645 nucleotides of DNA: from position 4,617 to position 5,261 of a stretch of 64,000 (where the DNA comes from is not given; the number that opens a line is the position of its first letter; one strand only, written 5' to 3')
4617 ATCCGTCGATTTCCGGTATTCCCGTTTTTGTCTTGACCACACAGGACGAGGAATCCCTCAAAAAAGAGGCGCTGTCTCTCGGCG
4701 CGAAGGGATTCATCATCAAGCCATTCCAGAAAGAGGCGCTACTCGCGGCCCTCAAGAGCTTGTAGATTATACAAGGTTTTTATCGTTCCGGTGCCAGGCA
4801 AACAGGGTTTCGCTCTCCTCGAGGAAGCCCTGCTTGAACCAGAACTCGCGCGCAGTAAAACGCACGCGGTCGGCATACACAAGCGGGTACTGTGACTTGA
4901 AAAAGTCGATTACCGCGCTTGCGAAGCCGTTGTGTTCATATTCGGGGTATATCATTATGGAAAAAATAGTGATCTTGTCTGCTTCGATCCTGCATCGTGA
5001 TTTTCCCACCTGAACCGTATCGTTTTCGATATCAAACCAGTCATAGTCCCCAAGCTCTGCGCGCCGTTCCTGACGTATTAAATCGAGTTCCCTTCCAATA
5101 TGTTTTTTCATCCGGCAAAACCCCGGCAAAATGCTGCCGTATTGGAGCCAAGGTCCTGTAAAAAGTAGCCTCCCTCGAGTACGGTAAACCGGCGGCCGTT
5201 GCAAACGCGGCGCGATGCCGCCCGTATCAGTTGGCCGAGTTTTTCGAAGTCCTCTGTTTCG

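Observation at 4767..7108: Deacetylase + GNAT + MBL hydrolase + truncated CheR form the translationally coupled tail of the chemotaxis operon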

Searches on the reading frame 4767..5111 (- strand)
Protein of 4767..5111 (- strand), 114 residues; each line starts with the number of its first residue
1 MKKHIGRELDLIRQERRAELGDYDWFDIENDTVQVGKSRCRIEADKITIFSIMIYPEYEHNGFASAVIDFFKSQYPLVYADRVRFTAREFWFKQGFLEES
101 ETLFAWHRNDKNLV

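Call 5: search_protein_families(library=pfam, proteins=[window:4767-5111:-], max_evalue=0.01)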
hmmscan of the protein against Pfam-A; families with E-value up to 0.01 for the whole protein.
window:4767-5111:- (114 aa): 1 family
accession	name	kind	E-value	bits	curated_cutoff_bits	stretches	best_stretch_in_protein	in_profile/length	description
PF13508.13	Acetyltransf_7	-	0.0076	17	27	0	28-96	8-82/84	Acetyltransferase (GNAT) domain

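Call 6: search_protein_families(library=ncbifam, proteins=[window:4767-5111:-], max_evalue=0.01)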
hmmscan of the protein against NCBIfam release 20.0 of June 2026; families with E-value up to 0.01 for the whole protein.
window:4767-5111:- (114 aa): 1 family
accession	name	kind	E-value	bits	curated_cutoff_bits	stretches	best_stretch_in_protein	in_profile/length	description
NF010241.0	PRK13688.1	equivalog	2.1e-05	24.3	194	1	43-100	77-133/159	N-acetyltransferase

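Call 19: find_homologous_proteins(query=window:4767-5111:-, max_evalue=0.001)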
Query window:4767-5111:- (114 aa): 61 proteins with E <= 0.001 among 63 candidates.
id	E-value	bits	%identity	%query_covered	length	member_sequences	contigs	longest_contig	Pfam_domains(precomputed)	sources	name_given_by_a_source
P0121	3.0e-72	258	100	100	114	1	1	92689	-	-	-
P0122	1.3e-58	214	82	100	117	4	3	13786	-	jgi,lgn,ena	-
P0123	1.5e-51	191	75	96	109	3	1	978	-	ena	-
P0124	1.3e-42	162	67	95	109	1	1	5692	-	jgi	-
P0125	3.1e-42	161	62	99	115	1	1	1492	-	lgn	-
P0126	4.0e-42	161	68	95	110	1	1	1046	-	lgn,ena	-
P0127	4.4e-42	161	65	95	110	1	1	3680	-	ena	-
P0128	5.1e-42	160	68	96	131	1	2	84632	-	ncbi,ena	-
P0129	8.5e-42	160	64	95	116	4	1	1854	-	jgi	jgi:GNAT superfamily N-acetyltransferase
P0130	2.5e-40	155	63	97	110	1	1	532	-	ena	-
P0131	6.6e-40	154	64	95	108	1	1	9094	PF13508.14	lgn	-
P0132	1.3e-39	153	63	93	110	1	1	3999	-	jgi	jgi:ribosomal protein S18 acetylase RimI-like enzyme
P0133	1.6e-39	152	64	94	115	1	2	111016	-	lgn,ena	-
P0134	3.5e-39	151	64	96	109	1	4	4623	PF13508.14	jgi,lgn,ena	-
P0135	4.1e-39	151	61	96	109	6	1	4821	PF13508.14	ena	-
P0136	8.0e-39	150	62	99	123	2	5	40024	PF13508.14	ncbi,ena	-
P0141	4.8e-38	148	61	96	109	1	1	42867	PF13508.14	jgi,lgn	-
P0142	8.0e-38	147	61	96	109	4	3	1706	PF13508.14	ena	-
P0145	1.4e-37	146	61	96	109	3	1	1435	PF13508.14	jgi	jgi:GNAT superfamily N-acetyltransferase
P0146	1.9e-37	146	59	96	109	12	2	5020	PF13508.14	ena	-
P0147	2.8e-37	145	62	95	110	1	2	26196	PF13508.14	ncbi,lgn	-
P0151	9.9e-37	143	58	96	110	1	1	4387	PF13508.14,PF00583.32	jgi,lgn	jgi:ribosomal protein S18 acetylase RimI-like enzyme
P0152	1.5e-36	143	61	96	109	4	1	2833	PF13508.14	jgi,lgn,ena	-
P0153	1.8e-36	142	62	95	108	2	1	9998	PF13508.14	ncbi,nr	ncbi:MAG: GNAT family N-acetyltransferase [Holophaga sp.]|nr:GNAT family N-acetyltransferase [Holoph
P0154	3.2e-36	142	59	96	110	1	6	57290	PF13508.14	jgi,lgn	jgi:GNAT superfamily N-acetyltransferase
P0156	3.8e-36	141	62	92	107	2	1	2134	PF13508.14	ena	-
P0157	5.4e-36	141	59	95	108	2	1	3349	PF13508.14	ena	-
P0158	5.6e-36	141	59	96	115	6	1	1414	PF13508.14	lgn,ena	-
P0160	1.4e-35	140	59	96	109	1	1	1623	PF13508.14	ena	-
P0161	3.8e-35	138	58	95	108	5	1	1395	PF13508.14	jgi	jgi:GNAT superfamily N-acetyltransferase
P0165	1.2e-34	137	56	95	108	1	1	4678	PF13508.14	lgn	-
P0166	1.5e-34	136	57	95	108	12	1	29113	PF13508.14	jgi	-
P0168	2.2e-34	136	59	95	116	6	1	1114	PF13508.14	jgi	-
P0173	3.4e-33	132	56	94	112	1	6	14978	PF13508.14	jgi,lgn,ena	-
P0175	4.2e-33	132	58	91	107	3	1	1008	PF13508.14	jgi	jgi:hypothetical protein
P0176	9.2e-33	131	54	98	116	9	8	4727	PF13508.14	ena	-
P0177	3.7e-32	129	54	98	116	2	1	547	PF13508.14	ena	-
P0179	1.1e-31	127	56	95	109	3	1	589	PF13508.14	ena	-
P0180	3.1e-31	126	56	96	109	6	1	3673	PF13508.14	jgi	jgi:GNAT superfamily N-acetyltransferase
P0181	1.4e-30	123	58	88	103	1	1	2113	PF13508.14,PF00583.32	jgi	jgi:GNAT superfamily N-acetyltransferase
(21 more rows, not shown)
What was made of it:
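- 4767..5111 (-): GNATl: a 114-aa mini-GNAT. It lacks the N-terminal alpha1-alpha2 arm and keeps the acetyl-CoA motif A region (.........). 61 homologues of about 108-116 aa (call 19).
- On GNAT acetyltransferases: Acetyltransf_7 scores 17 bits against a cut-off of 27 (call 5), although many homologues pass PF13508 (call 19).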

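Call 28: predict_structure(alignment_id=A2)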
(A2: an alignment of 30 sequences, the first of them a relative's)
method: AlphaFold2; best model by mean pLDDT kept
length: 114 residues; sequences in the alignment: 30
mean_pLDDT: 93.0   pTM: 0.85
mean pLDDT of the five models: 93.0, 92.9, 92.8, 92.4, 92.2
residues with pLDDT >= 90: 97; 70-90: 12; 50-70: 1; < 50: 4
segments of 3 or more residues with pLDDT < 50: 111-114
pLDDT, mean of each block of 10 residues (from residue 1): 93 88 94 97 96 96 97 97 96 98 92 41
secondary structure, 60 per line:
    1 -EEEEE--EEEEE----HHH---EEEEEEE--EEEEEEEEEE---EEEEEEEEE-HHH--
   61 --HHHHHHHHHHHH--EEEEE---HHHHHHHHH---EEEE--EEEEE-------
elements in order: E2-6 E9-13 E24-30 E33-42 E46-54 H63-74 E77-81 H85-93 E97-100 E103-107
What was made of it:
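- On GNAT acetyltransferases: The protein is 114 aa and the model has no alpha1-alpha2 (call 28).
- It is very small and lacks the substrate-binding arm (call 28).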

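Call 31: fold_search(model_id=the predicted structure, library=pdb)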
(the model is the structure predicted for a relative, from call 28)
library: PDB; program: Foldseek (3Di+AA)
matches with E <= 10: 976; with E <= 0.001: 140
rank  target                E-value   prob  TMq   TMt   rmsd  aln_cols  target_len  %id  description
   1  2pr1_A                1.6e-05  1.00  0.61  0.47   3.4       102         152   19  Crystal structure of the Bacillus subtilis N-acetyltransferase YlbP protein in complex with Coenzyme-A (released 2007-05-15)
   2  8osp_A                2.2e-05  1.00  0.56  0.39   5.2       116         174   13  GCN5-related N-Acetyltransferase from Lactobacillus curiae (released 2023-07-05)
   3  9mto_B                2.6e-05  1.00  0.59  0.48   6.7       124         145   16  Crystal structure of acetyltransferase CBU0801 from Coxiella burnetii (released 2025-01-22)
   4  2r7h_B                3.1e-05  1.00  0.56  0.42   4.0       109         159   16  CRYSTAL STRUCTURE OF A putative acetyltransferase of the GNAT family (DDE_3044) FROM DESULFOVIBRIO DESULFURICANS SUBSP (released 2007-09-25)
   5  2r7h_A                4.7e-05  1.00  0.57  0.43   3.8       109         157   16  CRYSTAL STRUCTURE OF A putative acetyltransferase of the GNAT family (DDE_3044) FROM DESULFOVIBRIO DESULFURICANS SUBSP (released 2007-09-25)
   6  2pr1_B                6.3e-05  1.00  0.60  0.47   4.0       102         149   19  Crystal structure of the Bacillus subtilis N-acetyltransferase YlbP protein in complex with Coenzyme-A (released 2007-05-15)
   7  3f0a                  8.5e-05  1.00  0.54  0.41   3.4        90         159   19  Structure of a putative n-acetyltransferase (ta0374) in complex with acetyl-coa from thermoplasma acidophilum (released 2008-11-11)
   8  4crz_B                9.6e-05  1.00  0.64  0.58   4.3       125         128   10  Direct visualisation of strain-induced protein prost-translational modification (released 2015-03-25)
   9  3fix_B                1.1e-04  1.00  0.52  0.40   5.1        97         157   20  Crystal structure of a putative n-acetyltransferase (ta0374) from thermoplasma acidophilum (released 2009-01-13)
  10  8iyo_A                1.2e-04  1.00  0.56  0.41   6.7       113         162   12  Crystal structure of a protein acetyltransferase, HP0935, acetyl-CoA bound form (released 2024-04-10)
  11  5jph_A                1.4e-04  1.00  0.60  0.49   2.8       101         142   12  Structure of a GNAT acetyltransferase SACOL1063 from Staphylococcus aureus in complex with CoA (released 2016-06-29)
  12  7kd7_A                1.4e-04  1.00  0.61  0.37   3.3       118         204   11  Crystal structure of human NatD (NAA40) bound to a bisubstrate analogue (released 2021-06-16)
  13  9mto_A                1.4e-04  1.00  0.55  0.44   5.0       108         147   17  Crystal structure of acetyltransferase CBU0801 from Coxiella burnetii (released 2025-01-22)
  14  7kpu_A                1.4e-04  1.00  0.62  0.38   3.5       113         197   13  Crystal structure of human NatD (NAA40) bound to a bisubstrate analogue with a C-3 linker (released 2021-06-16)
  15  4u9w_B                1.4e-04  1.00  0.62  0.38   3.4       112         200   12  Crystal Structure of NatD bound to H4/H2A peptide and CoA (released 2015-01-28)
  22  4cry_B                1.8e-04  1.00  0.66  0.61   3.0       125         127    9  Direct visualisation of strain-induced protein post-translational modification (released 2015-03-25)
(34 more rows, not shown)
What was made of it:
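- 4767..5111 (-): AF2 model pLDDT 93, with GNAT matches in the PDB (calls 28, 31).
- On GNAT acetyltransferases: The best PDB matches are all GNATs, probability 1.00, TMq 0.5-0.69 (calls 28, 31).
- Closest known: PanZ-PanD. Same: A small GNAT fold of similar size, with structural matches to 4crz/4cry (call 31).
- Checked: The AlphaFold model has pLDDT 93, its best PDB matches are all GNATs (calls 28, 31), and many homologues pass PF13508 (call 19).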

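Call 44: search_protein_families(library=padloc, proteins=[window:4767-5111:-], max_evalue=0.01)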
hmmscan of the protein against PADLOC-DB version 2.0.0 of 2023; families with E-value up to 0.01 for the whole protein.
window:4767-5111:- (114 aa): 0 families

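Call 61: search_protein_representatives(alignment_id=A2)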
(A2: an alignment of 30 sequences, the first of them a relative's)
Query: 30 sequences, 110 profile positions. Proteins with E-value up to 0.001 (for the whole library): 162; up to 1e-10: 72; up to 1e-30: 2. The best 150 are listed.
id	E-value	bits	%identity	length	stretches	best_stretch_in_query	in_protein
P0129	2.3e-52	191.5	-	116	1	1-109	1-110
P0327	3.2e-39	149.2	-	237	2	14-108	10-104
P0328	1.6e-29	118.0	-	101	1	1-77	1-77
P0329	1.9e-29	117.7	-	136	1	7-108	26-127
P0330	5.7e-29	116.2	-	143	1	1-109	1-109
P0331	1.4e-28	114.9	-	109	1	8-108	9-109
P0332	2.0e-28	114.4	-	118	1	8-108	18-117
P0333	2.3e-28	114.2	-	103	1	20-108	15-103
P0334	2.2e-26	107.9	-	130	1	19-109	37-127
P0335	3.0e-26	107.4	-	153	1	5-109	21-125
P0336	9.4e-26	105.8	-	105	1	7-108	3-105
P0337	5.2e-25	103.4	-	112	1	14-108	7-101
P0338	6.2e-25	103.2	-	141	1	19-108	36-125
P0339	1.1e-24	102.4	-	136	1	9-108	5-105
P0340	2.4e-24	101.3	-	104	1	27-109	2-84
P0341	2.6e-24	101.2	-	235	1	18-108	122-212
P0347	1.4e-23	98.8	-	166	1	2-109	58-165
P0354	2.2e-22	95.0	-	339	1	8-108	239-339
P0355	2.3e-22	94.9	-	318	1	19-109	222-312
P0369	1.8e-20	88.9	-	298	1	21-108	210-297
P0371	4.1e-20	87.7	-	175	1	10-109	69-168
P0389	5.3e-13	64.8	-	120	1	17-53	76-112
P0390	1.1e-12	63.7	-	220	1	38-109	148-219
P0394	2.1e-11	59.7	-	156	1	7-69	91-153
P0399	2.5e-10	56.2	-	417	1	22-108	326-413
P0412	2.2e-08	50.0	-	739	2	17-96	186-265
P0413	3.0e-08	49.5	-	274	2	13-102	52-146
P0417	8.6e-08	48.0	-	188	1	15-84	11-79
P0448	5.0e-05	39.1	-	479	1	17-106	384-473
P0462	2.1e-04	37.1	-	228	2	52-106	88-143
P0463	2.8e-04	36.7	-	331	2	22-99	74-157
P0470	4.2e-04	36.1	-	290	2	13-70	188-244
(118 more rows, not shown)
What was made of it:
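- The family is tiny: 72 clusters (call 61).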

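Call 62: search_protein_families(library=pfam, proteins=[P0354, P0355, P0369, P0399, P0341, P0327, P0448, P0390, P0347, P0371], max_evalue=0.001)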
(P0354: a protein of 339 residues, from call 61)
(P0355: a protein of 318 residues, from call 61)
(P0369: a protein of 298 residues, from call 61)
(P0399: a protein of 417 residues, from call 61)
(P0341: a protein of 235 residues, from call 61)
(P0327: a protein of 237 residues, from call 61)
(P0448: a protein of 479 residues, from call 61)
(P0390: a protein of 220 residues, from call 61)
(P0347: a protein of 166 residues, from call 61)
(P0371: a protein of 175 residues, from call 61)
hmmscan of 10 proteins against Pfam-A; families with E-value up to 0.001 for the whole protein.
P0354 (339 aa): 4 families
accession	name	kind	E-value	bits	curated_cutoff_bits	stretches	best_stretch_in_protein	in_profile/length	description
PF01739.24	CheR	-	1e-38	133.2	27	1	3-190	2-186/195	CheR methyltransferase, SAM binding domain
PF13508.13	Acetyltransf_7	-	1.6e-07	32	27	1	259-328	8-83/84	Acetyltransferase (GNAT) domain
PF00583.31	Acetyltransf_1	-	2e-07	31.7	20.7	1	248-327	28-116/116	Acetyltransferase (GNAT) family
PF13673.13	Acetyltransf_10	-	0.00037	20.9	23.6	1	252-331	29-111/128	Acetyltransferase (GNAT) domain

P0355 (318 aa): 2 families
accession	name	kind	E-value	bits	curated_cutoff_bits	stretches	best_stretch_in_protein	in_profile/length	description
PF01739.24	CheR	-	2.4e-34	118.9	27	1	8-175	3-173/195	CheR methyltransferase, SAM binding domain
PF08242.18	Methyltransf_12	-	5e-05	24.4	30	1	122-173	51-98/98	Methyltransferase domain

P0369 (298 aa): 3 families
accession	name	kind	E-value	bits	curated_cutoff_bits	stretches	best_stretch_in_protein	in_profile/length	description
PF00753.33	Lactamase_B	-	2.3e-20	73.8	22.7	1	14-146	5-156/196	Metallo-beta-lactamase superfamily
PF19583.5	ODP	-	1.6e-06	28.6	27.2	1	29-141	12-137/194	ODP family beta lactamase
PF12706.13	Lactamase_B_2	-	4.7e-06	26.8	27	1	32-93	3-68/200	Beta-lactamase superfamily domain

P0399 (417 aa): 3 families
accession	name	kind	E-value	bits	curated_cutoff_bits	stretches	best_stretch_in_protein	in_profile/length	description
PF00850.24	Hist_deacetyl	-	1.5e-79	267.9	27.9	1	46-269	73-297/298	Histone deacetylase domain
PF00583.31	Acetyltransf_1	-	3.8e-05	24.4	20.7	1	316-377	23-86/116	Acetyltransferase (GNAT) family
PF13508.13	Acetyltransf_7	-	0.00019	22.2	27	1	336-400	12-82/84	Acetyltransferase (GNAT) domain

P0341 (235 aa): 2 families
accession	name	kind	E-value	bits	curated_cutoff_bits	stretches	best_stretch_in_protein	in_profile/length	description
PF01739.24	CheR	-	2e-11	44.2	27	1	3-79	114-189/195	CheR methyltransferase, SAM binding domain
PF13508.13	Acetyltransf_7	-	0.00087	20.1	27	0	129-201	5-83/84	Acetyltransferase (GNAT) domain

P0327 (237 aa): 5 families
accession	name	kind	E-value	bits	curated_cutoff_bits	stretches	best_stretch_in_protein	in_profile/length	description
PF13508.13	Acetyltransf_7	-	3.1e-11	43.9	27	1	154-220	11-83/84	Acetyltransferase (GNAT) domain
PF00583.31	Acetyltransf_1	-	7.6e-10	39.5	20.7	1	154-218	41-115/116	Acetyltransferase (GNAT) family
PF13718.12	GNAT_acetyltr_2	-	5.5e-05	23.1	24.6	0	172-205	99-132/229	GNAT acetyltransferase 2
PF13673.13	Acetyltransf_10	-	0.00037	20.9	23.6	0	168-226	50-114/128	Acetyltransferase (GNAT) domain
PF17013.11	Acetyltransf_15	-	0.00043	20.2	35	0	167-198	70-105/210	Putative acetyl-transferase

P0448 (479 aa): 1 family
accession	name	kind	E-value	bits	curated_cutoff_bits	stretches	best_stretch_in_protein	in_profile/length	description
PF00850.24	Hist_deacetyl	-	1.3e-88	297.6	27.9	1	21-317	1-297/298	Histone deacetylase domain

P0390 (220 aa): 0 families

P0347 (166 aa): 2 families
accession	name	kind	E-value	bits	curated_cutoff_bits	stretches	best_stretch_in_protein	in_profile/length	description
PF00583.31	Acetyltransf_1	-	5.1e-09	36.9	20.7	1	68-152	23-116/116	Acetyltransferase (GNAT) family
PF13508.13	Acetyltransf_7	-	5.4e-07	30.3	27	1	80-154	5-84/84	Acetyltransferase (GNAT) domain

P0371 (175 aa): 3 families
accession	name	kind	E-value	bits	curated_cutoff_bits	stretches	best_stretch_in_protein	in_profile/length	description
PF13673.13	Acetyltransf_10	-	3.6e-05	24.2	23.6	1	80-160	29-112/128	Acetyltransferase (GNAT) domain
PF00583.31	Acetyltransf_1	-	3.7e-05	24.4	20.7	1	78-155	30-116/116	Acetyltransferase (GNAT) family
PF13508.13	Acetyltransf_7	-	0.00021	22.1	27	1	87-156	8-83/84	Acetyltransferase (GNAT) domain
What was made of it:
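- Closest known: PanZ-PanD. Same: GNATl's repeated fusion to different enzymes suggests a partner or regulatory role (call 62).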

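Call 64: find_encoding_contigs(protein=P0354, flank=8000, max_places=2)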
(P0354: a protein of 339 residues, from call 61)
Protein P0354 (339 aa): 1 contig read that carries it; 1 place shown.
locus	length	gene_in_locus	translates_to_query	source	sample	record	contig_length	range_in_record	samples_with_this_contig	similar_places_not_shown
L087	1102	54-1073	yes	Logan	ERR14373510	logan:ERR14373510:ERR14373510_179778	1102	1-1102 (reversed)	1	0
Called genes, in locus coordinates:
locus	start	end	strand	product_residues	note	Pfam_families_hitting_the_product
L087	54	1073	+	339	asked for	PF01739:CheR, PF00583:Acetyltransf_1 (weak), PF13508:Acetyltransf_7 (weak)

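Call 69: find_encoding_contigs(protein=P0355, flank=8000, max_places=2)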
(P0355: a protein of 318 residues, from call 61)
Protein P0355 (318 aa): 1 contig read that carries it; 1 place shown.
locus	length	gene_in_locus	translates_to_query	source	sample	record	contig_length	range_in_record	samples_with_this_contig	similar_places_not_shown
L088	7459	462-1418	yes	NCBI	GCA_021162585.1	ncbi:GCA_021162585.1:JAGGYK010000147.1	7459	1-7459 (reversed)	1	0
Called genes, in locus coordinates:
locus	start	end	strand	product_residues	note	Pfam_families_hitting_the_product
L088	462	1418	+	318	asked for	PF01739:CheR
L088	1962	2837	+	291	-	PF16811:TAtT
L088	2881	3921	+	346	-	PF03480:DctP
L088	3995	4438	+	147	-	PF04290:DctQ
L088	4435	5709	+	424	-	PF06808:DctM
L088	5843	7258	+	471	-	PF02629:CoA_binding, PF13380:CoA_binding_2, PF13607:Succ_CoA_lig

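Call 70: find_encoding_contigs(protein=P0369, flank=8000, max_places=2)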
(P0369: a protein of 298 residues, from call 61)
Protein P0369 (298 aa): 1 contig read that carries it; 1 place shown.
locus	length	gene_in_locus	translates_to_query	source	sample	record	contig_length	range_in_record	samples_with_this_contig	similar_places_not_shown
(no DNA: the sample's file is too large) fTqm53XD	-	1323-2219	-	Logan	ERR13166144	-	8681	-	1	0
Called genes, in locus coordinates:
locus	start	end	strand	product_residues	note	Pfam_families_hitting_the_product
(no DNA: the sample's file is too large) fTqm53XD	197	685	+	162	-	PF01584:CheW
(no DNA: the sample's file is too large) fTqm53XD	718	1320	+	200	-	PF01739:CheR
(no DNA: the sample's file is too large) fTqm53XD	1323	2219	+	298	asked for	PF00753:Lactamase_B, PF19583:ODP (faint), PF12706:Lactamase_B_2 (faint)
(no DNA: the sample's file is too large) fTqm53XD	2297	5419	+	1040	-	PF12729:4HB_MCP_1, PF16591:HBM (weak), PF00672:HAMP, PF18947:HAMP_2, PF18575:HAMP_N3, PF18947:HAMP_2, PF00015:MCPsignal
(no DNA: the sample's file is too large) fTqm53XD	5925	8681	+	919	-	?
